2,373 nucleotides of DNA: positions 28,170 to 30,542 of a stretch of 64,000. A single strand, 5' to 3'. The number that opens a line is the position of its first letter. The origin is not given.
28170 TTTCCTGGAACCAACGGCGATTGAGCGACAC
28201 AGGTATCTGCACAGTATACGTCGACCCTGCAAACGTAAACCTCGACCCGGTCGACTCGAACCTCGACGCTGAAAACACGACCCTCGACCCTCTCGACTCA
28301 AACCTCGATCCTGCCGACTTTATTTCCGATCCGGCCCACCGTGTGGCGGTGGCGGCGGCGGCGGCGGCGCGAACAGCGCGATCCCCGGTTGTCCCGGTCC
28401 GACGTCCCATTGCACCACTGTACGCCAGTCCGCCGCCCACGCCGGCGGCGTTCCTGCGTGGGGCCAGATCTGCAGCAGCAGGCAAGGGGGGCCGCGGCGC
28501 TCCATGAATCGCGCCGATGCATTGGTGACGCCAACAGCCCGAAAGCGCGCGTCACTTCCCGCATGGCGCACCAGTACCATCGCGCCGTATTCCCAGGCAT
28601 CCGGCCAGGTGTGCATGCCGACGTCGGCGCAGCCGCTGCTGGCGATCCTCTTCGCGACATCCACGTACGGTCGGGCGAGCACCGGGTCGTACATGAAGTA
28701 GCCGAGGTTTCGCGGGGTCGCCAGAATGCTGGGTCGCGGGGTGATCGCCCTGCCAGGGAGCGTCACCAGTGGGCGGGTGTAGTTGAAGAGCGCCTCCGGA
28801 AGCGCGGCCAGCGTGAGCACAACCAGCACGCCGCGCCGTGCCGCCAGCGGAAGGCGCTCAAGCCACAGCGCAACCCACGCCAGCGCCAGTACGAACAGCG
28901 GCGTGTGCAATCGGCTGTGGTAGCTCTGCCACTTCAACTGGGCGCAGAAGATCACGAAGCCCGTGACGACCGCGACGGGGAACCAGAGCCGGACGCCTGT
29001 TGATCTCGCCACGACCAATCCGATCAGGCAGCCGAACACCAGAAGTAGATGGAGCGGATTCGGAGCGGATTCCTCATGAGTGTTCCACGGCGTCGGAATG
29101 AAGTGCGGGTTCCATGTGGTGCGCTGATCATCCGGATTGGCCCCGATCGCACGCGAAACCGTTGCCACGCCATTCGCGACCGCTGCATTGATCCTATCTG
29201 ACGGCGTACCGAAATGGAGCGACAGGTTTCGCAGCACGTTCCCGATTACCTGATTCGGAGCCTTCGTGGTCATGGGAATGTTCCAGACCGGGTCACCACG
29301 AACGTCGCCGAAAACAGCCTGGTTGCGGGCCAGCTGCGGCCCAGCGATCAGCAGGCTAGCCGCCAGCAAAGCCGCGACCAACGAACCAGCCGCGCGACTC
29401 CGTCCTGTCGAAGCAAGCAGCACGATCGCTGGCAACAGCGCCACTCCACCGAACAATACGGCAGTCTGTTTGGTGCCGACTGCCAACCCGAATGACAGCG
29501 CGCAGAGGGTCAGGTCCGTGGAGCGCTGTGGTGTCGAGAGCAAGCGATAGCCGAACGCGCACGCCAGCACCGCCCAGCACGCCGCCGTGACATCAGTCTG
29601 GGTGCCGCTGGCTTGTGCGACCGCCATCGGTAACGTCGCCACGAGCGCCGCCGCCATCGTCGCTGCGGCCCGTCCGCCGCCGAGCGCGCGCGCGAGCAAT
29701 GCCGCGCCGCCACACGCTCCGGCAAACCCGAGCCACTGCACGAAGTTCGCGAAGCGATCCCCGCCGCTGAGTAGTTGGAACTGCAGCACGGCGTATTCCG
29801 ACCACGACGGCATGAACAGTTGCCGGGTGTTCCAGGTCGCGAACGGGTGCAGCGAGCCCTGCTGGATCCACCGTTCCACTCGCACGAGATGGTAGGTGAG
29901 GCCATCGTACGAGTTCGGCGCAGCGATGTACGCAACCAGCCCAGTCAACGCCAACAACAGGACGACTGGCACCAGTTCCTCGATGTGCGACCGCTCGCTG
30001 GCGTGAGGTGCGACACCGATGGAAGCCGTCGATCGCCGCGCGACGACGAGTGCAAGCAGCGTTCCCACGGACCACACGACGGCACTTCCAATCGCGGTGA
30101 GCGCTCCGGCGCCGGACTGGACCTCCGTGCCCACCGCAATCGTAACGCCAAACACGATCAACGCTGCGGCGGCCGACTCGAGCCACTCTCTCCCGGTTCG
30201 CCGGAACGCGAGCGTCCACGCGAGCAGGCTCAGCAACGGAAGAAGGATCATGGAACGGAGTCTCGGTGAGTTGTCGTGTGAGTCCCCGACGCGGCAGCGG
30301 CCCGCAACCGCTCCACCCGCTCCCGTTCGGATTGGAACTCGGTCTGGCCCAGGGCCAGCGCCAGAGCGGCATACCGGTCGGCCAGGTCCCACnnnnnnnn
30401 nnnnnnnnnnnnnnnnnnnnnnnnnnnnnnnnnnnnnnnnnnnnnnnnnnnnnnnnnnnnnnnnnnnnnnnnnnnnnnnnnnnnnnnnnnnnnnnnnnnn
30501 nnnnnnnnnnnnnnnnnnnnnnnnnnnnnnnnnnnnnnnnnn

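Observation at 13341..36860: pilS/pilR and the pilin genes are separated by a ~17-kb block with seven GT-C-like membrane proteins and three lipid-carrier donor enzymes: candidate pilus-linked glycosylation system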

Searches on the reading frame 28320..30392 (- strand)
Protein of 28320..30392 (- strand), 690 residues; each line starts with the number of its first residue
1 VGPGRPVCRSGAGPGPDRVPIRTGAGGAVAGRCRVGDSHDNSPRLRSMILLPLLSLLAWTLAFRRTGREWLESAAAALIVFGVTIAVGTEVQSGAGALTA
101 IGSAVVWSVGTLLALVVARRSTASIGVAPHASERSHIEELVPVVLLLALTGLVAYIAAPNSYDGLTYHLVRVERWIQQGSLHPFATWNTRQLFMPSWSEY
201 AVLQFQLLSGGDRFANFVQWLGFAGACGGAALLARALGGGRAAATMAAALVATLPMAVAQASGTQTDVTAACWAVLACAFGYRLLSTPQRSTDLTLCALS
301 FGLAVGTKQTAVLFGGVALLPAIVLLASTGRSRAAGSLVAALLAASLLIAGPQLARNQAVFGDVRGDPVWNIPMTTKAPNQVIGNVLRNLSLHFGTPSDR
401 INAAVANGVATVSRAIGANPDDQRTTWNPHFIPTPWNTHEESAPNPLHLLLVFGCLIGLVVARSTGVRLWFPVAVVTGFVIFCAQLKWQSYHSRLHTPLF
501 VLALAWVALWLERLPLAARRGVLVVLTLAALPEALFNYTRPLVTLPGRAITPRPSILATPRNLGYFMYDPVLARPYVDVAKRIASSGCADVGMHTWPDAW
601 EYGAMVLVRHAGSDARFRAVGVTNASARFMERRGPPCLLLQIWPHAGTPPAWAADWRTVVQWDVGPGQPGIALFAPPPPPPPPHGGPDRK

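Call 5: search_protein_families(library=pfam, proteins=[window:28320-30392:-], max_evalue=0.01)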
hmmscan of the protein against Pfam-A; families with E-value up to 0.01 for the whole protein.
window:28320-30392:- (690 aa): 1 family
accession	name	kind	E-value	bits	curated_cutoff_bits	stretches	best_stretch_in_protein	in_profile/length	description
PF13231.12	PMT_2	-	3.9e-07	30.9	26.1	1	211-354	20-158/160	Dolichyl-phosphate-mannose-protein mannosyltransferase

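Call 12: search_protein_families(library=ncbifam, proteins=[window:28320-30392:-], max_evalue=0.01)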
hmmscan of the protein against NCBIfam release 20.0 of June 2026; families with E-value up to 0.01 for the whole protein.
window:28320-30392:- (690 aa): 0 families
